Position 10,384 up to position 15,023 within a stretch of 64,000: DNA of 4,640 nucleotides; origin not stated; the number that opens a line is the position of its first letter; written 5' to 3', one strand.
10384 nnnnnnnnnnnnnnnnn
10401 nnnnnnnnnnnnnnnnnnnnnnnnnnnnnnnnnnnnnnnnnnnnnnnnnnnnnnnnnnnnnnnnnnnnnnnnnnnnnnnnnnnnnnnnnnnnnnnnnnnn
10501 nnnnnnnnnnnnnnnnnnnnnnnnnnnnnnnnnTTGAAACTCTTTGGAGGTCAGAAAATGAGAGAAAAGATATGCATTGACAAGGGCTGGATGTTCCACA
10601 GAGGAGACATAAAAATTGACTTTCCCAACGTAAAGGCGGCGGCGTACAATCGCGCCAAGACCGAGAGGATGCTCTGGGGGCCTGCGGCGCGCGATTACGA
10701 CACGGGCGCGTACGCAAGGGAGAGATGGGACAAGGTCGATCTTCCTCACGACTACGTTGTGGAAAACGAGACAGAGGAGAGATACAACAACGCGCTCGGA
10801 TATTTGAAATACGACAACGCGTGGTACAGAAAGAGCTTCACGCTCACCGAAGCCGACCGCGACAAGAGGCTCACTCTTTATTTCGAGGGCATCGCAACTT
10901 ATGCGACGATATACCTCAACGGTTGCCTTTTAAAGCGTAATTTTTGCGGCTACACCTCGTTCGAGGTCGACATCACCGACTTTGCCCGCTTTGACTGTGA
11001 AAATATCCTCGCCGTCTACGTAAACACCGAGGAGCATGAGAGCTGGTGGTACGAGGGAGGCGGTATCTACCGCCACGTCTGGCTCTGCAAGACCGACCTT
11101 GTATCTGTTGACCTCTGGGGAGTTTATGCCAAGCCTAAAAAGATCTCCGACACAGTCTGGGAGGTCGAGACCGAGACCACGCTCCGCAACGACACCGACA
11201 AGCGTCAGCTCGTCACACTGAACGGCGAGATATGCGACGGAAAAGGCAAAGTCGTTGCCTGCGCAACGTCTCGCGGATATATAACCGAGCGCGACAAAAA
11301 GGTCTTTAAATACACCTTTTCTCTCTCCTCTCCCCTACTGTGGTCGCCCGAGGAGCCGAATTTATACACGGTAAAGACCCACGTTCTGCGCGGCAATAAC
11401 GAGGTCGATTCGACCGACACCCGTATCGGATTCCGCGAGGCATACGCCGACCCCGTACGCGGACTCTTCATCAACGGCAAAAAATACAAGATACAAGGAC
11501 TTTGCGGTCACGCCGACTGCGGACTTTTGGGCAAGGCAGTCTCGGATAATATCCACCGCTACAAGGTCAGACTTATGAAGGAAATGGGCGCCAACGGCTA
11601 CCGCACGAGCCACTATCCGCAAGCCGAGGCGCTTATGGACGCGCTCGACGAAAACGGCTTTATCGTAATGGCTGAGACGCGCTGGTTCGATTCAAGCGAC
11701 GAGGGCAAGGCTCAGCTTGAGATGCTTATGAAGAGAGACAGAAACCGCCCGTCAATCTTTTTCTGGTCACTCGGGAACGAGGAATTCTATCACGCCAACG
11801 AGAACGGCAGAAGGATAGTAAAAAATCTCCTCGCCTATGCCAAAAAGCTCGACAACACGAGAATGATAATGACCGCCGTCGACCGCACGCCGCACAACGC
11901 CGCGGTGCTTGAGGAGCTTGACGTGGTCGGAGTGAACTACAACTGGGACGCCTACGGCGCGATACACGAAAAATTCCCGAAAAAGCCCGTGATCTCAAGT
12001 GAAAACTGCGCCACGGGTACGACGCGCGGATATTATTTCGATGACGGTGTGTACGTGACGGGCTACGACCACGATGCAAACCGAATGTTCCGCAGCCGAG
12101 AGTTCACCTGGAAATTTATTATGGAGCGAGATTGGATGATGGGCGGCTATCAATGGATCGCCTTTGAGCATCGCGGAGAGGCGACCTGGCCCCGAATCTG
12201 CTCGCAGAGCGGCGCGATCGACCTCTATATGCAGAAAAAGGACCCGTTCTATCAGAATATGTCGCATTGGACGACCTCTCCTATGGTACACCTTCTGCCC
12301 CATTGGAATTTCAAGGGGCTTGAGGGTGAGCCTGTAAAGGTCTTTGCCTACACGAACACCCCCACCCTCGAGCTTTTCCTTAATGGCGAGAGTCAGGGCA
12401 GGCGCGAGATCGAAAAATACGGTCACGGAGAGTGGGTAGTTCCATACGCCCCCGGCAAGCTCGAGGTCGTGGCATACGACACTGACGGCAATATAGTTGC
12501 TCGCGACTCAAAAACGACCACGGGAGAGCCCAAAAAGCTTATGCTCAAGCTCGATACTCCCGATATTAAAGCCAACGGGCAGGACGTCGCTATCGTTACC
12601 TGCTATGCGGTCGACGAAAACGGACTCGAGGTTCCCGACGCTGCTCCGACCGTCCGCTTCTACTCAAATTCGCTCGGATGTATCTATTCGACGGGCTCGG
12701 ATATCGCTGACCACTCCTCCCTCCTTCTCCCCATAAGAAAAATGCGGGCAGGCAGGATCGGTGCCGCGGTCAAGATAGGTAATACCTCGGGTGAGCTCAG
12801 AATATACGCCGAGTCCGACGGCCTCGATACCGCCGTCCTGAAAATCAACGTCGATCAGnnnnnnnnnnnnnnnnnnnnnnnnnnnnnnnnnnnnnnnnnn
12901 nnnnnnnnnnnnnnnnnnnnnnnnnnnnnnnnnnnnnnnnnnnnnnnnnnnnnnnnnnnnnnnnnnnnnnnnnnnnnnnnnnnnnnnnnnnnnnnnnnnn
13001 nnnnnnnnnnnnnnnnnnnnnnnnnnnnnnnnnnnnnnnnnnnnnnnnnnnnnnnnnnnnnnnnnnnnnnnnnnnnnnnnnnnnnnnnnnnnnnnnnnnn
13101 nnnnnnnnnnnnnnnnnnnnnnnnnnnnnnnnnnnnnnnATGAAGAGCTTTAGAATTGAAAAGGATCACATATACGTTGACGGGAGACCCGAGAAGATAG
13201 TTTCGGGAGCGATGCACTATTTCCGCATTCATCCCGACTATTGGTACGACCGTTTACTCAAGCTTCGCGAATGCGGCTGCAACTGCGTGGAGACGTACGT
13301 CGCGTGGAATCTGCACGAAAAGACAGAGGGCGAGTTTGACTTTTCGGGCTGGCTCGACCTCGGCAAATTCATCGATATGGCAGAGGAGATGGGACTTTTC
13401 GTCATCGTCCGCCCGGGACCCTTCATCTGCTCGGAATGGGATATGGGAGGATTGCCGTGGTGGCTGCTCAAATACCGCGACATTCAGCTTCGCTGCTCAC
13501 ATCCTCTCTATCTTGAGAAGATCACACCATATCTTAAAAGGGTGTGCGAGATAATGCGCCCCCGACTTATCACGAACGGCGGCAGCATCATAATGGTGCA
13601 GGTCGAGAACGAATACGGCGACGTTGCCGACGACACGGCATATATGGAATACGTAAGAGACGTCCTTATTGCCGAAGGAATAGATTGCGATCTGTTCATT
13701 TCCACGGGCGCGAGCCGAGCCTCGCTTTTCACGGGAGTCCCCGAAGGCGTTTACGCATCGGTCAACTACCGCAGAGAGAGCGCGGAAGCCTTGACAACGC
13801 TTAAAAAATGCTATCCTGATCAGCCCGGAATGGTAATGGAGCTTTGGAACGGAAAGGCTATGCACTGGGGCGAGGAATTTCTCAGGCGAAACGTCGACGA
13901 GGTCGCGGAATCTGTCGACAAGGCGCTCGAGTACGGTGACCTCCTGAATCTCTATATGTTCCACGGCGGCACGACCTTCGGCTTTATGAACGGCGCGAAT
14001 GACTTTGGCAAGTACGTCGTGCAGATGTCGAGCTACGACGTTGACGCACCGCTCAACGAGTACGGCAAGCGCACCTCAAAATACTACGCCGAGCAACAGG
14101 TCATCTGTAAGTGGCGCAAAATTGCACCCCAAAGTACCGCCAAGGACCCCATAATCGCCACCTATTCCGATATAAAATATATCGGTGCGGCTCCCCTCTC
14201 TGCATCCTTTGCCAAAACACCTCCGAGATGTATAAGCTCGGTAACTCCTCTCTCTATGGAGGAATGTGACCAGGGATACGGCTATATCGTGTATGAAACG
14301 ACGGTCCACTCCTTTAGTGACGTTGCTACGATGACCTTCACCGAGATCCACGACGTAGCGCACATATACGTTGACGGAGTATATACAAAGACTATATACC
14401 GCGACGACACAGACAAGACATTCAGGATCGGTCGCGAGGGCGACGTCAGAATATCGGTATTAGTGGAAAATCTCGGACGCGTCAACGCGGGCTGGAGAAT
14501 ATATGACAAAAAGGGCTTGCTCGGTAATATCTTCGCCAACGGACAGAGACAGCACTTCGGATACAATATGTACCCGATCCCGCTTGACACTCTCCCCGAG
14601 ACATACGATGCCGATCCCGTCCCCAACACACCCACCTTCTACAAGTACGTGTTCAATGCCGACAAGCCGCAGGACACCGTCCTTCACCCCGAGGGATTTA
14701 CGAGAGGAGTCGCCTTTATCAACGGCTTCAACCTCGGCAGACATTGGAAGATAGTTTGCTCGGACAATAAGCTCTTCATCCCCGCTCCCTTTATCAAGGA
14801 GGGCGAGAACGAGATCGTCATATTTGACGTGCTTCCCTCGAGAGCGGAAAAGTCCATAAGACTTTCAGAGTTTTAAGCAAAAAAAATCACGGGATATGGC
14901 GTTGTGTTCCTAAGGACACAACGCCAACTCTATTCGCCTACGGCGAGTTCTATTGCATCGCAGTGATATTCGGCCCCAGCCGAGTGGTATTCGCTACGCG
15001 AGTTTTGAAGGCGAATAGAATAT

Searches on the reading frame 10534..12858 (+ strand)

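Call 67: search_protein_families(library=pfam, proteins=[window:10534-12858:+], max_evalue=0.00001)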
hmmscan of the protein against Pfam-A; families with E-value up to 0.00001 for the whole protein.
window:10534-12858:+ (775 aa): 6 families
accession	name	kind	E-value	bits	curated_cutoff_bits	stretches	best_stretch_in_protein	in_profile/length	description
PF02836.23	Glyco_hydro_2_C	-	4.7e-27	95.3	21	1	311-493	8-212/302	Glycosyl hydrolases family 2, TIM barrel domain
PF16355.11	DUF4982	-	1.7e-19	70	23.9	1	598-656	1-61/61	Domain of unknown function (DUF4982)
PF00703.27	Glyco_hydro_2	-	9.4e-19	68.6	23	1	197-301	6-109/109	Glycosyl hydrolases family 2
PF18565.7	Glyco_hydro2_C5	-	5.4e-15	55.6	32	1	669-769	1-102/103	Glycoside hydrolase family 2 C-terminal domain 5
PF02837.24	Glyco_hydro_2_N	-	2.3e-12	47.6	28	1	66-186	32-167/169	Glycosyl hydrolases family 2, sugar binding domain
PF22666.2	Glyco_hydro_2_N2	-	4.4e-11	43.6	27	1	75-165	29-119/167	Glycosyl hydrolase 2 galactose-binding domain-like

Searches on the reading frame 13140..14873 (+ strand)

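Call 67: search_protein_families(library=pfam, proteins=[window:13140-14873:+], max_evalue=0.00001)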
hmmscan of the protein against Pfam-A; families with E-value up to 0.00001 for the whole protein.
window:13140-14873:+ (578 aa): 4 families
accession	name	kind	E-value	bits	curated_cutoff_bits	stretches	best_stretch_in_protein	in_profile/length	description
PF01301.25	Glyco_hydro_35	-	7.3e-105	351.5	27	1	11-322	2-316/319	Glycosyl hydrolases family 35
PF21317.3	BetaGal_ABD_1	-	2.5e-24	85.8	27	1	370-480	1-112/113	Beta-galactosidase, first all-beta domain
PF21467.3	BetaGal_gal-bd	-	9.7e-18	64.5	27.3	1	498-557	1-62/62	Beta-galactosidase, galactose-binding domain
PF02449.21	Glyco_hydro_42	-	6.3e-10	39.4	21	1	32-169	9-147/376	Beta-galactosidase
